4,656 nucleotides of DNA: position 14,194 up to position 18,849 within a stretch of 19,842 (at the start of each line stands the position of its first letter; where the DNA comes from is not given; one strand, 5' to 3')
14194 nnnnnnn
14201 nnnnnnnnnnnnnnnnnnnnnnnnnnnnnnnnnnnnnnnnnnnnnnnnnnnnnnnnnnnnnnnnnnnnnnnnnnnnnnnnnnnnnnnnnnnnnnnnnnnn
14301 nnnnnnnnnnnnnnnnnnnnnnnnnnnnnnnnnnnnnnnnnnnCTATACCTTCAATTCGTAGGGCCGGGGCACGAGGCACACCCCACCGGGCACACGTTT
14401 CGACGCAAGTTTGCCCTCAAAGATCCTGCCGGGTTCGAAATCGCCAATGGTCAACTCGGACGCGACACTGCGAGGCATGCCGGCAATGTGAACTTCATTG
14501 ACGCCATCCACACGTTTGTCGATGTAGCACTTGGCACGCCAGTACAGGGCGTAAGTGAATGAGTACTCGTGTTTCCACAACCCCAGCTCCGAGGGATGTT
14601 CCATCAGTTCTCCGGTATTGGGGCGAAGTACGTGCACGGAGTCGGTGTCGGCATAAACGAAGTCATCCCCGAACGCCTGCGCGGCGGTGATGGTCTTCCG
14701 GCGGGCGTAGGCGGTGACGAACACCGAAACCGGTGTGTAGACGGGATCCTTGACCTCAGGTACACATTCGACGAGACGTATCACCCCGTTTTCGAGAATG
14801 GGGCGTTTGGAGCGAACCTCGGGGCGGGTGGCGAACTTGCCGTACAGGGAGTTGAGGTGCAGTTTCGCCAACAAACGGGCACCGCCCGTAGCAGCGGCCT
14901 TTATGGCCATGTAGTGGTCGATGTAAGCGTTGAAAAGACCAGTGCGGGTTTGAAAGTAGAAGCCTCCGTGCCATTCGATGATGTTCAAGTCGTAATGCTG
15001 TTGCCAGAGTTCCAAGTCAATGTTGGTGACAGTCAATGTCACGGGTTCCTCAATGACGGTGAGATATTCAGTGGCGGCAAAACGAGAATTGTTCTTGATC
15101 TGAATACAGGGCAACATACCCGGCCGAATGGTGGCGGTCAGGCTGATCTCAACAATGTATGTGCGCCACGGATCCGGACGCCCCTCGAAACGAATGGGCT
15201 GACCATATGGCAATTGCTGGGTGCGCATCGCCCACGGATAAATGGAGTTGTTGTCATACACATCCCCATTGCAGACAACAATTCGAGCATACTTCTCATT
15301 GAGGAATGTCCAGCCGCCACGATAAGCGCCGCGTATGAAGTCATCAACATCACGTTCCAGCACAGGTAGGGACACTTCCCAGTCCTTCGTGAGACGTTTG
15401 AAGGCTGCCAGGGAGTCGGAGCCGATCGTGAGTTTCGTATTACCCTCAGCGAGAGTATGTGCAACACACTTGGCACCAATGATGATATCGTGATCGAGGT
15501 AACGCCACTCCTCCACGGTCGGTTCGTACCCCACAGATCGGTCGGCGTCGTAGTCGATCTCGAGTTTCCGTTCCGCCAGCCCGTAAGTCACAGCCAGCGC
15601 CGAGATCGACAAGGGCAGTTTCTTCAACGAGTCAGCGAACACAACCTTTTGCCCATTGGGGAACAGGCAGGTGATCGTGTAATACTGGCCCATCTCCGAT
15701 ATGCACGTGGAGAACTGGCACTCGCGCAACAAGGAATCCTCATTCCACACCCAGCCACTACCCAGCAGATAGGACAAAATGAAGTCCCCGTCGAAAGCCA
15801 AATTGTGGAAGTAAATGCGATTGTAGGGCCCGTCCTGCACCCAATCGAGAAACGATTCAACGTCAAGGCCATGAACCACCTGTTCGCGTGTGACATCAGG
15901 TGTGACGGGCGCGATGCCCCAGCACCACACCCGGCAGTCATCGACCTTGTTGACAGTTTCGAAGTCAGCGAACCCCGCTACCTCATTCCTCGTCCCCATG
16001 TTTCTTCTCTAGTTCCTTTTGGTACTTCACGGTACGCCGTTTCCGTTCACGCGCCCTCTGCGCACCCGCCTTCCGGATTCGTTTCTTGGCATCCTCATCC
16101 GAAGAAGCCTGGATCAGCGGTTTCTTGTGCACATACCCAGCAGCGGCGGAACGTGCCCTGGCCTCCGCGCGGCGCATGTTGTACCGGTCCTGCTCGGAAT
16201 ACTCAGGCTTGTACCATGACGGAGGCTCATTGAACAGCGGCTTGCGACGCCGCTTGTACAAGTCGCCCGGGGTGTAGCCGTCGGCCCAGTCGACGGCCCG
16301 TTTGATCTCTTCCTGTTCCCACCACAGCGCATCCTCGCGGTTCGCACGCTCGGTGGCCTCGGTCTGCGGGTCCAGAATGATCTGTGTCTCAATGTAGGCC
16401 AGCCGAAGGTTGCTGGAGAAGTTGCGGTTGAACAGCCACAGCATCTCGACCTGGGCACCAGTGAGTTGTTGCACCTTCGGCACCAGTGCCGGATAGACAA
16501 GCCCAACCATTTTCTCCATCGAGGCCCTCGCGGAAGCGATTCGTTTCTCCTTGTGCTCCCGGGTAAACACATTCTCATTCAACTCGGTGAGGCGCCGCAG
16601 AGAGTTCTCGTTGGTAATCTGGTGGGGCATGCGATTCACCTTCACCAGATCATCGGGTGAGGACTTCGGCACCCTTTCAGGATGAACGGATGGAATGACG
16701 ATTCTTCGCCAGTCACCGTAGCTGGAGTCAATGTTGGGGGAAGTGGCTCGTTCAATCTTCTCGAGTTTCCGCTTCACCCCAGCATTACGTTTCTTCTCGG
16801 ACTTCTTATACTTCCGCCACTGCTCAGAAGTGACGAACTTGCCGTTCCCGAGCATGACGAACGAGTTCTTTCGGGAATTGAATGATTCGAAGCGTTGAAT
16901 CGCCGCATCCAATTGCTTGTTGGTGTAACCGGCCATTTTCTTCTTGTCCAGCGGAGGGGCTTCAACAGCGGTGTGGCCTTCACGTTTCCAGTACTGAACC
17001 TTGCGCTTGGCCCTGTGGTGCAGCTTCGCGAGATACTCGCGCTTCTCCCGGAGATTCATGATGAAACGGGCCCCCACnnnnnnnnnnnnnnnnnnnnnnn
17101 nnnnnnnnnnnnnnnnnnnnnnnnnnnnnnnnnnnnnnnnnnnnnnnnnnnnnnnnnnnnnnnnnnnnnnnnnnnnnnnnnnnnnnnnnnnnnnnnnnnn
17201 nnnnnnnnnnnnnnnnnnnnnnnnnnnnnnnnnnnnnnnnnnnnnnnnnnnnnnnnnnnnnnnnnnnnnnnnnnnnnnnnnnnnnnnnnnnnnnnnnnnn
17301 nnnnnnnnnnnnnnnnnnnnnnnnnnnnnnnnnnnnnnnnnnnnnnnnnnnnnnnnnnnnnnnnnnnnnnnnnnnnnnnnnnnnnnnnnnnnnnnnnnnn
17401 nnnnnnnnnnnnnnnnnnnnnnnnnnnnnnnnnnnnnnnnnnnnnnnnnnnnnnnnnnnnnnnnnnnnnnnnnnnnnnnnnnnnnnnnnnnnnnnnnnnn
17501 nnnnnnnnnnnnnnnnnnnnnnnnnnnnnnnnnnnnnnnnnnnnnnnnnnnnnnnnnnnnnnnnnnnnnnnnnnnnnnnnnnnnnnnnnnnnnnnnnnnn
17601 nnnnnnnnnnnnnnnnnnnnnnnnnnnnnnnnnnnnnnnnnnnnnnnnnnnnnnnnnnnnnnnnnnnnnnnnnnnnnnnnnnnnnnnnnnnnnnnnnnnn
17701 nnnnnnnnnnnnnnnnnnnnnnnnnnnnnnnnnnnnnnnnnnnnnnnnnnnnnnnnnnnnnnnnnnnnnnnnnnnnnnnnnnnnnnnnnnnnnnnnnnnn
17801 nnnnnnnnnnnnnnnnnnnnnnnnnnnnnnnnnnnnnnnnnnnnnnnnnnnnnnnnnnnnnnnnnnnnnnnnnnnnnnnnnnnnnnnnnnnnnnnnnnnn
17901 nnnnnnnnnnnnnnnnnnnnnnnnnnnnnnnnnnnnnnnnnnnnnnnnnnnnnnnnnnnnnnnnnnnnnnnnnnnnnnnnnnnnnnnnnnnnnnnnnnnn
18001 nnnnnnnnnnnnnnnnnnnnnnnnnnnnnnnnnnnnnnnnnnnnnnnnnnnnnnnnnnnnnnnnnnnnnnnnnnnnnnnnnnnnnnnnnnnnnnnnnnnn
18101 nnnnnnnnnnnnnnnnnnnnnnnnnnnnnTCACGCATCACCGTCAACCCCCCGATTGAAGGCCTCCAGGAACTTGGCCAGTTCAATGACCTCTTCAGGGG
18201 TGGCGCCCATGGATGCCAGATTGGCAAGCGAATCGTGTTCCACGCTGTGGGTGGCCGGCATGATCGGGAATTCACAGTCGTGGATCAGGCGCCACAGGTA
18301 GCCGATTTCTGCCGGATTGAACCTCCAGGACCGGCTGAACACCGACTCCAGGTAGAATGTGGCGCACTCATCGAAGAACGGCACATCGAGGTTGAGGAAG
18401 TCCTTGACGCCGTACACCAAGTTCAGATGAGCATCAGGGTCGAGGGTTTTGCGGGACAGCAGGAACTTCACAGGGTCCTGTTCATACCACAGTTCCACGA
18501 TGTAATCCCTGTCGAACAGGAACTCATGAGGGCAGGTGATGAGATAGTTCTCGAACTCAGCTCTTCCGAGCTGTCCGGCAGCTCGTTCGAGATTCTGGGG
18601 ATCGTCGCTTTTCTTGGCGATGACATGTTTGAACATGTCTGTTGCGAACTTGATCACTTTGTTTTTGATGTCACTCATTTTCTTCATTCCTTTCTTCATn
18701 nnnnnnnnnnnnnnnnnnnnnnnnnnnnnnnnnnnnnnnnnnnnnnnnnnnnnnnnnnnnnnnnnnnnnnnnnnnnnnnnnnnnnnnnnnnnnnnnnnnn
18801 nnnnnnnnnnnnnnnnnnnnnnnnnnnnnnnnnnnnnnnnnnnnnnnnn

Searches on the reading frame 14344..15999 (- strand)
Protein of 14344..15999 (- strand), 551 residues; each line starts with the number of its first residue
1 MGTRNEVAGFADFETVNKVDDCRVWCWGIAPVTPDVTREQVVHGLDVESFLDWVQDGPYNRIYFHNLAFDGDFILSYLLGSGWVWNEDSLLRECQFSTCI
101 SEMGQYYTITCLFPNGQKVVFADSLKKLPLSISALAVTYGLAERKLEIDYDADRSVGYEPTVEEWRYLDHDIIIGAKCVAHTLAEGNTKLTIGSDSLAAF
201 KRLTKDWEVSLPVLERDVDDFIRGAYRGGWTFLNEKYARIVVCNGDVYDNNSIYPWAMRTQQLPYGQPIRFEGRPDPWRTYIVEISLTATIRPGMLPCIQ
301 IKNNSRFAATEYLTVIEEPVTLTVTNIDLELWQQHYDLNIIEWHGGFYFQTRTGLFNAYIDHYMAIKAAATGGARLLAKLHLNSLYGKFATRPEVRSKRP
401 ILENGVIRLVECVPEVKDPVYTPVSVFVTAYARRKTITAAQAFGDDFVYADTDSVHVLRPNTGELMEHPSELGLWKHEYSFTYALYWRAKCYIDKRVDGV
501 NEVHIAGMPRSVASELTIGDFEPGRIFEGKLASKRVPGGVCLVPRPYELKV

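Call 7: search_protein_families(library=pfam, proteins=[window:14344-15999:-], max_evalue=0.01)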
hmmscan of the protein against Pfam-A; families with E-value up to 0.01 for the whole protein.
window:14344-15999:- (551 aa): 1 family
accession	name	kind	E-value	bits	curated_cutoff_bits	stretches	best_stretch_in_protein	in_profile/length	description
PF03175.18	DNA_pol_B_2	-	4.3e-57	194.5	25.8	2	150-469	127-465/468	DNA polymerase type B, organellar and viral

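Call 8: search_protein_families(library=phrogs, proteins=[window:14344-15999:-], max_evalue=0.01)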
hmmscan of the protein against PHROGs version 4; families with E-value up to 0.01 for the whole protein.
window:14344-15999:- (551 aa): 4 families
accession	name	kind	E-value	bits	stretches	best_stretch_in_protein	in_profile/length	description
phrog_1907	-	DNA, RNA and nucleotide metabolism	1.9e-131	440.7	1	11-549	19-602/629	DNA polymerase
phrog_11768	-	DNA, RNA and nucleotide metabolism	1.1e-07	31.9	1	222-480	259-506/647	DNA polymerase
phrog_7556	-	unknown function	0.00013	22.5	1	321-392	179-248/333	-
phrog_17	-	DNA, RNA and nucleotide metabolism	0.0089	15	0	11-80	675-750/1445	DNA polymerase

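Call 12: search_dna_similar(query=window:14344-15999:-, collection=phages, mode=protein, max_rows=30)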
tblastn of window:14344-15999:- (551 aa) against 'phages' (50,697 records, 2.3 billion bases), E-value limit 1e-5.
Records with a match: 319; places in all: 319; records where one place covers at least 80% of the query: 176.
Best place of each record, by identity: <60% 319.
By first word of the organism name: Bacillus 109; Enterobacteria 59; Clostridium 57; Curtobacterium 18; Salmonella 18; Bacteriophage 12; Bifidobacterium 11; Arthrobacter 6; Streptococcus 5; Microbacterium 4; and 13 more.
By host as written in the record: - 50; Salmonella enterica serovar Typhimurium LT2 - pKJK5 47; Clostridium perfringens 21; Bacillus subtilis 13; Bacillus cereus 11; Salmonella enterica subsp. enterica serovar Typhimurium BAA-2828 (MHM112) 10; Curtobacterium flaccumfaciens NRRL B-729 SEA 8; Bacillus thuringiensis subsp. kurstaki ATCC 33679 7; and 71 more.
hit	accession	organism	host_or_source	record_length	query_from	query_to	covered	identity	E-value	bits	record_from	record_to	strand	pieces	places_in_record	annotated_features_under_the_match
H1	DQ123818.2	Actinomyces phage Av-1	Actinomyces naeslundii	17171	11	551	98%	49.1%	2e-161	514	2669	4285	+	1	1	pol: DNA polymerase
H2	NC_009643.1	Actinomyces phage Av-1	Actinomyces naeslundii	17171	11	551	98%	49.1%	2e-161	514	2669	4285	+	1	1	pol: DNA polymerase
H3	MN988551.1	Rhizobium phage RHph_N3_8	Rhizobium sp. N3_8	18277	11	550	98%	45.9%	4e-148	476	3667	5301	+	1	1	DNA polymerase protein | hypothetical protein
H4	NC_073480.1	Rhizobium phage RHph_N3_8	Rhizobium sp. N3_8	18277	11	550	98%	45.9%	4e-148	476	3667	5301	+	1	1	DNA polymerase protein | hypothetical protein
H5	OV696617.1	Glutamicibacter phage Voltaire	French washed-rind cheese surface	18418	11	551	98%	45.1%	1e-138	449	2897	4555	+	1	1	DNA polymerase type B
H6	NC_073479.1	Glutamicibacter phage Voltaire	French washed-rind cheese surface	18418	11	551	98%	45.1%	1e-138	449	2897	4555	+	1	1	DNA polymerase type B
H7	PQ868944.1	Curtobacterium phage Mantle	Curtobacterium flaccumfaciens NRRL ...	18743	7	542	97%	45.2%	6e-138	447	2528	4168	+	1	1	3: DNA polymerase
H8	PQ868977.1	Curtobacterium phage Transit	Curtobacterium flaccumfaciens NRRL ...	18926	7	542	97%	45.0%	6e-137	444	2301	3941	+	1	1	3: DNA polymerase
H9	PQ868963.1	Curtobacterium phage Thatch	Curtobacterium flaccumfaciens NRRL ...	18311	7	542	97%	45.0%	1e-136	443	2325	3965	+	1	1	3: DNA polymerase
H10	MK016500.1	Arthrobacter phage Mendel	Arthrobacter globiformis NRRL B-2979 SEA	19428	1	551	100%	43.3%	6e-140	452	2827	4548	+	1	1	8: DNA polymerase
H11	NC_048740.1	Arthrobacter phage Mendel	Arthrobacter globiformis NRRL B-2979 SEA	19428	1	551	100%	43.3%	6e-140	452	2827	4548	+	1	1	8: DNA polymerase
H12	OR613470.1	Arthrobacter phage Tillums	Arthrobacter globiformis B-2979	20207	1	551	100%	43.2%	1e-140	455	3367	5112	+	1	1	9: DNA polymerase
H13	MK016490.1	Arthrobacter phage Anjali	Arthrobacter globiformis NRRL B-2979 SEA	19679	1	551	100%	43.2%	1e-140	455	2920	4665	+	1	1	7: DNA polymerase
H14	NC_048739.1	Arthrobacter phage Anjali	Arthrobacter globiformis NRRL B-2979 SEA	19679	1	551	100%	43.2%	1e-140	455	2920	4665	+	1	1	7: DNA polymerase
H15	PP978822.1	Arthrobacter phage Swim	Arthrobacter globiformis B-2979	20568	1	551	100%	42.5%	4e-139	450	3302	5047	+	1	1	9: DNA polymerase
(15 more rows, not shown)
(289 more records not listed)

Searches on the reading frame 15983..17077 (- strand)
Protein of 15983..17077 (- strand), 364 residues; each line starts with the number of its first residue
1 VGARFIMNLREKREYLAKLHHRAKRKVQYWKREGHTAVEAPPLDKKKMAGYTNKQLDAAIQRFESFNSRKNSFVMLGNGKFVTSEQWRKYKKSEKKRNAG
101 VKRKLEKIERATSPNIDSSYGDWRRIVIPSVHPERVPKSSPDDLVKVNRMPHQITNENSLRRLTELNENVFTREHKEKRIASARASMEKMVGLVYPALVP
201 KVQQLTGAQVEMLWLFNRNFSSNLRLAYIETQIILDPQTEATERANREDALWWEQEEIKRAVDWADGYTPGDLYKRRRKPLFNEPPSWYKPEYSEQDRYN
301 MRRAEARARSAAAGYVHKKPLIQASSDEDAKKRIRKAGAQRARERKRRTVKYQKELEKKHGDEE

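Call 7: search_protein_families(library=pfam, proteins=[window:15983-17077:-], max_evalue=0.01)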
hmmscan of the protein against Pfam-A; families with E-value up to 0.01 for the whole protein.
window:15983-17077:- (364 aa): 0 families

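Call 8: search_protein_families(library=phrogs, proteins=[window:15983-17077:-], max_evalue=0.01)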
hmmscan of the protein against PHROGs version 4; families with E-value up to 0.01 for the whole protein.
window:15983-17077:- (364 aa): 0 families

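Call 16: find_related_loci(query=window:15983-17077:-, collection=viral_contigs, flank=10000)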
Query window:15983-17077:- (364 aa) in viral_contigs; peptide patterns used: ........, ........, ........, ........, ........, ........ (x = any residue, [..] = any of these).
40 stretches matched a pattern; 3 encode a relative of the query (tblastn E <= 1e-3); 3 distinct loci.
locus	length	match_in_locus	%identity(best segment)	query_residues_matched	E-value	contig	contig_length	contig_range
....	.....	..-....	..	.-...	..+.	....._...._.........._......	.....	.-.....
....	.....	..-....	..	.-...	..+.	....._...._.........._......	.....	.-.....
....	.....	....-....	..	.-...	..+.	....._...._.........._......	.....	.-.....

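Call 52: find_homologous_proteins(query=window:15983-17077:-, max_evalue=1e-30)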
Query window:15983-17077:- (364 aa): 2 proteins with E <= 1e-30 among 4161 candidates.
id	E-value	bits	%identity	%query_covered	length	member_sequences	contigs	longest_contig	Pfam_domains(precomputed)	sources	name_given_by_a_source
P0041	9.7e-225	764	95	98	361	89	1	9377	-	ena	-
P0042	1.3e-187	641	80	98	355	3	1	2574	-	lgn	-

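Call 53: list_cluster_members(proteins=[P0041])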
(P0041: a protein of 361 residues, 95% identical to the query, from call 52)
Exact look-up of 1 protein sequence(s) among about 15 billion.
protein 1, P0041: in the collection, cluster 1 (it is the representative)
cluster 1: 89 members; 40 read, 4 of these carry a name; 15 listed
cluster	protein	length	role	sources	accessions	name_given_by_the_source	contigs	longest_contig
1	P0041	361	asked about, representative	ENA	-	-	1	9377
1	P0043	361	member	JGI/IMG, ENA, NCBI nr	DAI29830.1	MAG TPA: hypothetical protein [Caudoviricetes sp.]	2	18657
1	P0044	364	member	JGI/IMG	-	hypothetical protein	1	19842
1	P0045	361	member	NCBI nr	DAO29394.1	MAG TPA: hypothetical protein [Caudoviricetes sp.]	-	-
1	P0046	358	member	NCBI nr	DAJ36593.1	MAG TPA: hypothetical protein [Caudoviricetes sp.]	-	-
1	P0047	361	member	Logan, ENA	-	-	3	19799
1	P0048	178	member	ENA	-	-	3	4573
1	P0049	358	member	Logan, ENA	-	-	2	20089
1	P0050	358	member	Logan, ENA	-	-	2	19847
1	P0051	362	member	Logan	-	-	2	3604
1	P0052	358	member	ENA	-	-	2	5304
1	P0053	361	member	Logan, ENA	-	-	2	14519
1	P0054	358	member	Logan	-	-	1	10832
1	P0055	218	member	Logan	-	-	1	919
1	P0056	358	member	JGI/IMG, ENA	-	-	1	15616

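Call 54: find_encoding_contigs(protein=P0047, flank=10000, max_places=4)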
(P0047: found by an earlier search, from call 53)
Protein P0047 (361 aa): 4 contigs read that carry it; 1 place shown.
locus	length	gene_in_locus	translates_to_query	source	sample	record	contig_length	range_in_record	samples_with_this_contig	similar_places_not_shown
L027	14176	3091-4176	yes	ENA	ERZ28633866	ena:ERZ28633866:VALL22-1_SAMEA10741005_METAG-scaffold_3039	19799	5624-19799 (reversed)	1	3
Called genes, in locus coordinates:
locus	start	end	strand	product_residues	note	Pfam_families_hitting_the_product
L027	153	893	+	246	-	-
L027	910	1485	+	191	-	-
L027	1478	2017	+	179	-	-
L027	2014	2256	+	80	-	-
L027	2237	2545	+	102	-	-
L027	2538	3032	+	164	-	PF17427:Phi29_Phage_SSB (weak)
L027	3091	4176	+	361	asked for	-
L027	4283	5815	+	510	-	PF03175:DNA_pol_B_2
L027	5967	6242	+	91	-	-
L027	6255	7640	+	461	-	PF25622:Phi29_MCP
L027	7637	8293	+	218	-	PF26571:VldE (weak)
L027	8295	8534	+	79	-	-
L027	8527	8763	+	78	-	-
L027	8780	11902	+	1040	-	-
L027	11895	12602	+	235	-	-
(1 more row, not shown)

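Call 55: find_encoding_contigs(protein=P0049, flank=10000, max_places=4)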
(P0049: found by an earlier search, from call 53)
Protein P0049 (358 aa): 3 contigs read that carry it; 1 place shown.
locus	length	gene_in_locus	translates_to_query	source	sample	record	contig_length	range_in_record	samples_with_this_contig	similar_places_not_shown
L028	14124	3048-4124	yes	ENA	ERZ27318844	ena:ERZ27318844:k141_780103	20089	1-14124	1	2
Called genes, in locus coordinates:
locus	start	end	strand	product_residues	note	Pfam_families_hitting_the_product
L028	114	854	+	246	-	-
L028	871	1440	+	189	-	-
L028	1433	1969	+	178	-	-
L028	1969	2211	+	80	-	-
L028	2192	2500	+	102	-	-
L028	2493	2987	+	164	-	PF17427:Phi29_Phage_SSB (weak)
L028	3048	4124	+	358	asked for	-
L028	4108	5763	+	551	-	PF03175:DNA_pol_B_2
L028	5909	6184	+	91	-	-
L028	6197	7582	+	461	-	PF25622:Phi29_MCP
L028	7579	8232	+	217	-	PF26571:VldE (weak)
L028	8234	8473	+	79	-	-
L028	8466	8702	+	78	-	-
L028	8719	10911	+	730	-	PF20934:phi29_gp9_C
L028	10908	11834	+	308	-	PF05352:Phage_connector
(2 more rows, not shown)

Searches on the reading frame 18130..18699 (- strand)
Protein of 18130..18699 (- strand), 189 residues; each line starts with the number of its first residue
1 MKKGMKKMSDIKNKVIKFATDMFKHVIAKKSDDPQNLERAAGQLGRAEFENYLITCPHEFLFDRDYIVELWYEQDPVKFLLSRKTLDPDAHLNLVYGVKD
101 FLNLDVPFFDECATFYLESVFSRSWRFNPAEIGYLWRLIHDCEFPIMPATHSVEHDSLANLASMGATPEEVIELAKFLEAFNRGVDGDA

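Call 66: search_protein_families(library=pfam, proteins=[window:18130-18699:-], max_evalue=0.1)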
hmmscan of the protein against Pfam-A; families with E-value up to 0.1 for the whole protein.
window:18130-18699:- (189 aa): 1 family
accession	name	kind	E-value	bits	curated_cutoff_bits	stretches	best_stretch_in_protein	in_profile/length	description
PF13077.11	DUF3909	-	0.094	13.2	25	0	36-96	34-92/108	Protein of unknown function (DUF3909)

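Call 67: search_protein_families(library=phrogs, proteins=[window:18130-18699:-], max_evalue=0.01)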
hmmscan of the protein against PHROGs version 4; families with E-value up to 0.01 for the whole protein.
window:18130-18699:- (189 aa): 0 families
